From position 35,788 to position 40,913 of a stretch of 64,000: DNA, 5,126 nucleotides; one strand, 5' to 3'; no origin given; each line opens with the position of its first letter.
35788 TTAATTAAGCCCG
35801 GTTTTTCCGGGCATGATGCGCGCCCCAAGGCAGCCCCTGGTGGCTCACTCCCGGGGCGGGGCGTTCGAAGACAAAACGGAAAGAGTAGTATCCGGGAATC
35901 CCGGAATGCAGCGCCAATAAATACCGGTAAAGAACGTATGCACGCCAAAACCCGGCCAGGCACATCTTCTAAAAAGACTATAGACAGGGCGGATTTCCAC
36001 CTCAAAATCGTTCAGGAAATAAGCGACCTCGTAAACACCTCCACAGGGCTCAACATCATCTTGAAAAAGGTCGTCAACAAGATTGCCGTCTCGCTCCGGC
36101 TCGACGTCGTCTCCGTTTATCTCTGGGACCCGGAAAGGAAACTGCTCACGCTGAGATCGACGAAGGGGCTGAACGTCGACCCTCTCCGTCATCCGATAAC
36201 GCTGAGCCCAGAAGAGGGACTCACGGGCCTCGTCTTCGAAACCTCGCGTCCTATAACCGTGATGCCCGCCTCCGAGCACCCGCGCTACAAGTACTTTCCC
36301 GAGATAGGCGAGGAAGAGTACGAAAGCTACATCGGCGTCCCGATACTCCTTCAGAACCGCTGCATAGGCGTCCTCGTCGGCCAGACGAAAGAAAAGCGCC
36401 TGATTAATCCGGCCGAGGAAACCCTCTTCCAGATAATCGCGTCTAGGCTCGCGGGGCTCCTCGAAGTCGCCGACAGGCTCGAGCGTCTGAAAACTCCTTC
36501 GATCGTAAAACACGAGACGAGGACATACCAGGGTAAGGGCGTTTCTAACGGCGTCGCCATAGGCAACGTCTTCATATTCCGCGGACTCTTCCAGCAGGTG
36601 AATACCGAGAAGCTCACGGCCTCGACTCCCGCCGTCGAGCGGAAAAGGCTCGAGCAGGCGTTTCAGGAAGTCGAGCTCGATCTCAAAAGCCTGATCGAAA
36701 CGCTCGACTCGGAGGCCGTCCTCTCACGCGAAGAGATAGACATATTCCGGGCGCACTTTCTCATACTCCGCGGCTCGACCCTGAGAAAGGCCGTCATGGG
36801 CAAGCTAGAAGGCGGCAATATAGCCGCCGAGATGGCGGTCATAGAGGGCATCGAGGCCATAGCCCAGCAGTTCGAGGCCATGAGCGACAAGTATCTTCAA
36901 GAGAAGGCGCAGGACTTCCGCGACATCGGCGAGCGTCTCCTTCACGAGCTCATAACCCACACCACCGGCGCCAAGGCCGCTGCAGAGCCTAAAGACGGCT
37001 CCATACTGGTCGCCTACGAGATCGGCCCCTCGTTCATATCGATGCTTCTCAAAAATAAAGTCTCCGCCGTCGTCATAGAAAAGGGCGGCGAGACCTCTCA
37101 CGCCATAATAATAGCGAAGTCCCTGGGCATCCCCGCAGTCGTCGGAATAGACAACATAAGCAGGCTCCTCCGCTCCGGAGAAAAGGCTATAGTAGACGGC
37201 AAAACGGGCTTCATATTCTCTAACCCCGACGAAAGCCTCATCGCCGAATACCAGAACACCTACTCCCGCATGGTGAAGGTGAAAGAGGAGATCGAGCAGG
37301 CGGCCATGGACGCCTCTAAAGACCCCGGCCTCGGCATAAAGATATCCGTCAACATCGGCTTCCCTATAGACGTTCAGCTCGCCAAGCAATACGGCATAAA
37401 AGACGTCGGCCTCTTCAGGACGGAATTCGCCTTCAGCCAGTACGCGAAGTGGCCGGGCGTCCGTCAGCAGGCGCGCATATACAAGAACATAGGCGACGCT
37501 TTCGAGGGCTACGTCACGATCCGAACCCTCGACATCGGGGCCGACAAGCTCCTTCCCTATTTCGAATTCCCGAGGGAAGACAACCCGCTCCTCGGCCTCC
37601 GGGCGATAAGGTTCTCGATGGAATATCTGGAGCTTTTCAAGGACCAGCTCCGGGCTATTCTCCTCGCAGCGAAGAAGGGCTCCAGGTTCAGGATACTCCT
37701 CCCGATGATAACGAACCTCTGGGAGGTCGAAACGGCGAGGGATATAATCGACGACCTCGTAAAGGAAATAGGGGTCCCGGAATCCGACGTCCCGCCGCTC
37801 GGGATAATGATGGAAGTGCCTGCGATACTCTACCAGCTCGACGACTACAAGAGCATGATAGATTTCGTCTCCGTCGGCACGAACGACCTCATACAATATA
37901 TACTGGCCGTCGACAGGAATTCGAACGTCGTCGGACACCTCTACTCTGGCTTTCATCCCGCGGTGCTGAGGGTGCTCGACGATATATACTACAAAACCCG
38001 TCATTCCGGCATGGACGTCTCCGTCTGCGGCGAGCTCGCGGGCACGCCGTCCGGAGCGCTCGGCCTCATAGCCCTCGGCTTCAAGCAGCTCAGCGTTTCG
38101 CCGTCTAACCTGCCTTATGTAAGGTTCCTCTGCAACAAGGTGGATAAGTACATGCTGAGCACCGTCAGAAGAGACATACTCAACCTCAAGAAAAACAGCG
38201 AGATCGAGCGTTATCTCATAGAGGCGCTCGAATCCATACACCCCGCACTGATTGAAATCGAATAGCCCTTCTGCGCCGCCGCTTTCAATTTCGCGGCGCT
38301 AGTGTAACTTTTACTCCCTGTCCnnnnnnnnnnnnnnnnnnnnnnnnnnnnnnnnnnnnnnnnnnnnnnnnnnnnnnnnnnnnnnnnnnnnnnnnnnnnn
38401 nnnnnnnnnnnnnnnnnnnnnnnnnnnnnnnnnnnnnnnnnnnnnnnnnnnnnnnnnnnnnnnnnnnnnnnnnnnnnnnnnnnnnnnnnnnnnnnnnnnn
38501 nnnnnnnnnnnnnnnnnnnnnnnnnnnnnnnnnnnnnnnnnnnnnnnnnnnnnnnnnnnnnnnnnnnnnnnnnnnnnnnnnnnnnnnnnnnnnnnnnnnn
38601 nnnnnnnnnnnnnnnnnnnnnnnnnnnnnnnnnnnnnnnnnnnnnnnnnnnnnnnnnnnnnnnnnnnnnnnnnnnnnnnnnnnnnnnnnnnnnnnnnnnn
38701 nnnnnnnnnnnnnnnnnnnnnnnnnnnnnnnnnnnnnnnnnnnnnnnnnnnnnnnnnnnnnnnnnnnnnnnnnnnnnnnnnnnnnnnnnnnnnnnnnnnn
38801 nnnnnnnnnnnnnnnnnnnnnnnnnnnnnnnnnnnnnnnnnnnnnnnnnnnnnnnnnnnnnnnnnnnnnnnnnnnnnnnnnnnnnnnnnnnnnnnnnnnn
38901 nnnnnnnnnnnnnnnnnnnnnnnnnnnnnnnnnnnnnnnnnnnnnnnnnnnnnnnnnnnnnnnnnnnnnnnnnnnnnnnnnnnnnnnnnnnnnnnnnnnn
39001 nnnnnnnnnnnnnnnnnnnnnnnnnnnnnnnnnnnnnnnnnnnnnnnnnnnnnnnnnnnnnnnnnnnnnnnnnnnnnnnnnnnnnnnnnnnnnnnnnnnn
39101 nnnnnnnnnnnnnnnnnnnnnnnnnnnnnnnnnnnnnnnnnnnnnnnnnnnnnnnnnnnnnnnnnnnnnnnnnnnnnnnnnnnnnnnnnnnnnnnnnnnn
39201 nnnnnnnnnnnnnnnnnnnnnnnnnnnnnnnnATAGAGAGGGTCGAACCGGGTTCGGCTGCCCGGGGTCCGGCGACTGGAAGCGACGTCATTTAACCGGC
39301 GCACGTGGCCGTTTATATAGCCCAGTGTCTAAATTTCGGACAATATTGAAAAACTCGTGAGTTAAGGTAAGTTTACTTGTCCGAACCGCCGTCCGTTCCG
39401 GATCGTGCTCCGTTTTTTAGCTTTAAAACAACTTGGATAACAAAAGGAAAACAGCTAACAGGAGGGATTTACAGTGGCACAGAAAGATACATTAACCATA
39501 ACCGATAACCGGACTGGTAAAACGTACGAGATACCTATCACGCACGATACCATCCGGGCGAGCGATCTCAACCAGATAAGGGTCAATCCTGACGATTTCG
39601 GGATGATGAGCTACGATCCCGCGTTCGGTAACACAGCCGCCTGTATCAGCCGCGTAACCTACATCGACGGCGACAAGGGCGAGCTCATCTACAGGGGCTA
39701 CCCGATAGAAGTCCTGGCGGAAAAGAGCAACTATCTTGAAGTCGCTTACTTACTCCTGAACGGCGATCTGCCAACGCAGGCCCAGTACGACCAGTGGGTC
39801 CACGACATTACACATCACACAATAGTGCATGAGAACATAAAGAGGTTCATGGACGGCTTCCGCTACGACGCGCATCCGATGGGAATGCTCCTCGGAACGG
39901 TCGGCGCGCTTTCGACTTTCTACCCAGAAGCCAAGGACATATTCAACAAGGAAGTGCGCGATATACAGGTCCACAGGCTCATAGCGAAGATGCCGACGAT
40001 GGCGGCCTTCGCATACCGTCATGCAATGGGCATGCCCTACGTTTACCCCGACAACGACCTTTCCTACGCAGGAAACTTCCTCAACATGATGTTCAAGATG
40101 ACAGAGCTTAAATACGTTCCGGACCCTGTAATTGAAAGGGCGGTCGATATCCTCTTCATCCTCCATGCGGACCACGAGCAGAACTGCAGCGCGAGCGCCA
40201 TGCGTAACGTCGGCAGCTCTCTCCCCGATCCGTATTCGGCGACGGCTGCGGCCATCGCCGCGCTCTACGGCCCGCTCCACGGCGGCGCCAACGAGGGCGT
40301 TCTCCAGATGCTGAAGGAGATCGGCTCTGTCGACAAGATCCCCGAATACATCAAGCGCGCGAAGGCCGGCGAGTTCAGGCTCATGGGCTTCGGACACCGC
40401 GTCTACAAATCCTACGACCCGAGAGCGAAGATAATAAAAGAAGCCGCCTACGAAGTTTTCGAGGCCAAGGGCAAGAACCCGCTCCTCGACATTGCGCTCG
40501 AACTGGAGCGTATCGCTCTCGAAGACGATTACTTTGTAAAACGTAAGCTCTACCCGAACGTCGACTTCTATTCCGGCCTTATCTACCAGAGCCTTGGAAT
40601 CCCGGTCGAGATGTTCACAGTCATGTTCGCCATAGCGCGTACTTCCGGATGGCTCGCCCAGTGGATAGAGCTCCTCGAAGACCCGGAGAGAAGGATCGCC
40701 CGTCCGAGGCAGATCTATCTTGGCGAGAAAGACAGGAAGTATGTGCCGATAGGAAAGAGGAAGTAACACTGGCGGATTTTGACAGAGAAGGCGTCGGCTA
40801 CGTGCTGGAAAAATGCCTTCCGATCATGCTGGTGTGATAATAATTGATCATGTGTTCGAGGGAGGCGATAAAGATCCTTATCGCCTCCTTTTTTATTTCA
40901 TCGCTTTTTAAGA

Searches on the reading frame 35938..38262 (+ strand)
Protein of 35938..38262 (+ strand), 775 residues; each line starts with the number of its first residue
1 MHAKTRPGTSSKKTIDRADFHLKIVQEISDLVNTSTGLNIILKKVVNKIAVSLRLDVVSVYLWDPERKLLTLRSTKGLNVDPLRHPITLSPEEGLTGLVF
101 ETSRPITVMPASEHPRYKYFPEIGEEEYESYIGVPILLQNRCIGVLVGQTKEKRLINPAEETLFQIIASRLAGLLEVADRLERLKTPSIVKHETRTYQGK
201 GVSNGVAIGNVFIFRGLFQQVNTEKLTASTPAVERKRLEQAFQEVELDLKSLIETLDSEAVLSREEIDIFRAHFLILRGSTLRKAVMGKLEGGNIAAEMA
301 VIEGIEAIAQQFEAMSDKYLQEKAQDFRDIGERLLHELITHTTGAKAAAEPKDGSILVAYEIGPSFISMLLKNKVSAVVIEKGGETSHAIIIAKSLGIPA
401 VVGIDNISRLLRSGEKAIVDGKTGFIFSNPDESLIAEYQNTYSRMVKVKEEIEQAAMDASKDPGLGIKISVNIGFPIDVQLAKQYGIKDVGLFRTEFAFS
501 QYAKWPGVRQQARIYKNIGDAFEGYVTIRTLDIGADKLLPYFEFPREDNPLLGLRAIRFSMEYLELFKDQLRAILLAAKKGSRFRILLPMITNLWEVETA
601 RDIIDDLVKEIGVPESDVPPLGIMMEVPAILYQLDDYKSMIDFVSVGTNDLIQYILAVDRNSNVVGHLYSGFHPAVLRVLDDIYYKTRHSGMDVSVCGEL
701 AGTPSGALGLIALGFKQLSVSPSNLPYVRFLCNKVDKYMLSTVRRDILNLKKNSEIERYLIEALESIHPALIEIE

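Call 39: search_protein_families(library=pfam, proteins=[window:35938-38262:+], max_evalue=0.00001)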
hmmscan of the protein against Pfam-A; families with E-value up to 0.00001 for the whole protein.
window:35938-38262:+ (775 aa): 6 families
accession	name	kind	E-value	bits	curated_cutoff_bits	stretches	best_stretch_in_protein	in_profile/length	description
PF02896.24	PEP-utilizers_C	-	7.3e-82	275.3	22.8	1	455-735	8-291/293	PEP-utilising enzyme, PEP-binding domain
PF05524.18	PEP-utilisers_N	-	2.5e-22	79.7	24.4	1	198-322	1-120/121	PEP-utilising enzyme, N-terminal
PF00391.29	PEP-utilizers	-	1.6e-21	76.1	23.1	1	352-424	2-72/72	PEP-utilising enzyme, mobile domain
PF01590.32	GAF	-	1.4e-10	42.3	22.4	1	40-172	4-130/133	GAF domain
PF13185.12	GAF_2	-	1.5e-09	38.6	28.6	1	38-175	4-135/136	GAF domain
PF13492.12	GAF_3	-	4.6e-09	37.2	27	1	41-176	5-128/129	GAF domain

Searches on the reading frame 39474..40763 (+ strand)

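Call 39: search_protein_families(library=pfam, proteins=[window:39474-40763:+], max_evalue=0.00001)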
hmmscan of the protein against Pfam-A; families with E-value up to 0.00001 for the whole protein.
window:39474-40763:+ (430 aa): 1 family
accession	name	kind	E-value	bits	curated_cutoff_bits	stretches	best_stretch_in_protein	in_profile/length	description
PF00285.26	Citrate_synt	-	6.5e-141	469.9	27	1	52-412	3-357/357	Citrate synthase, C-terminal domain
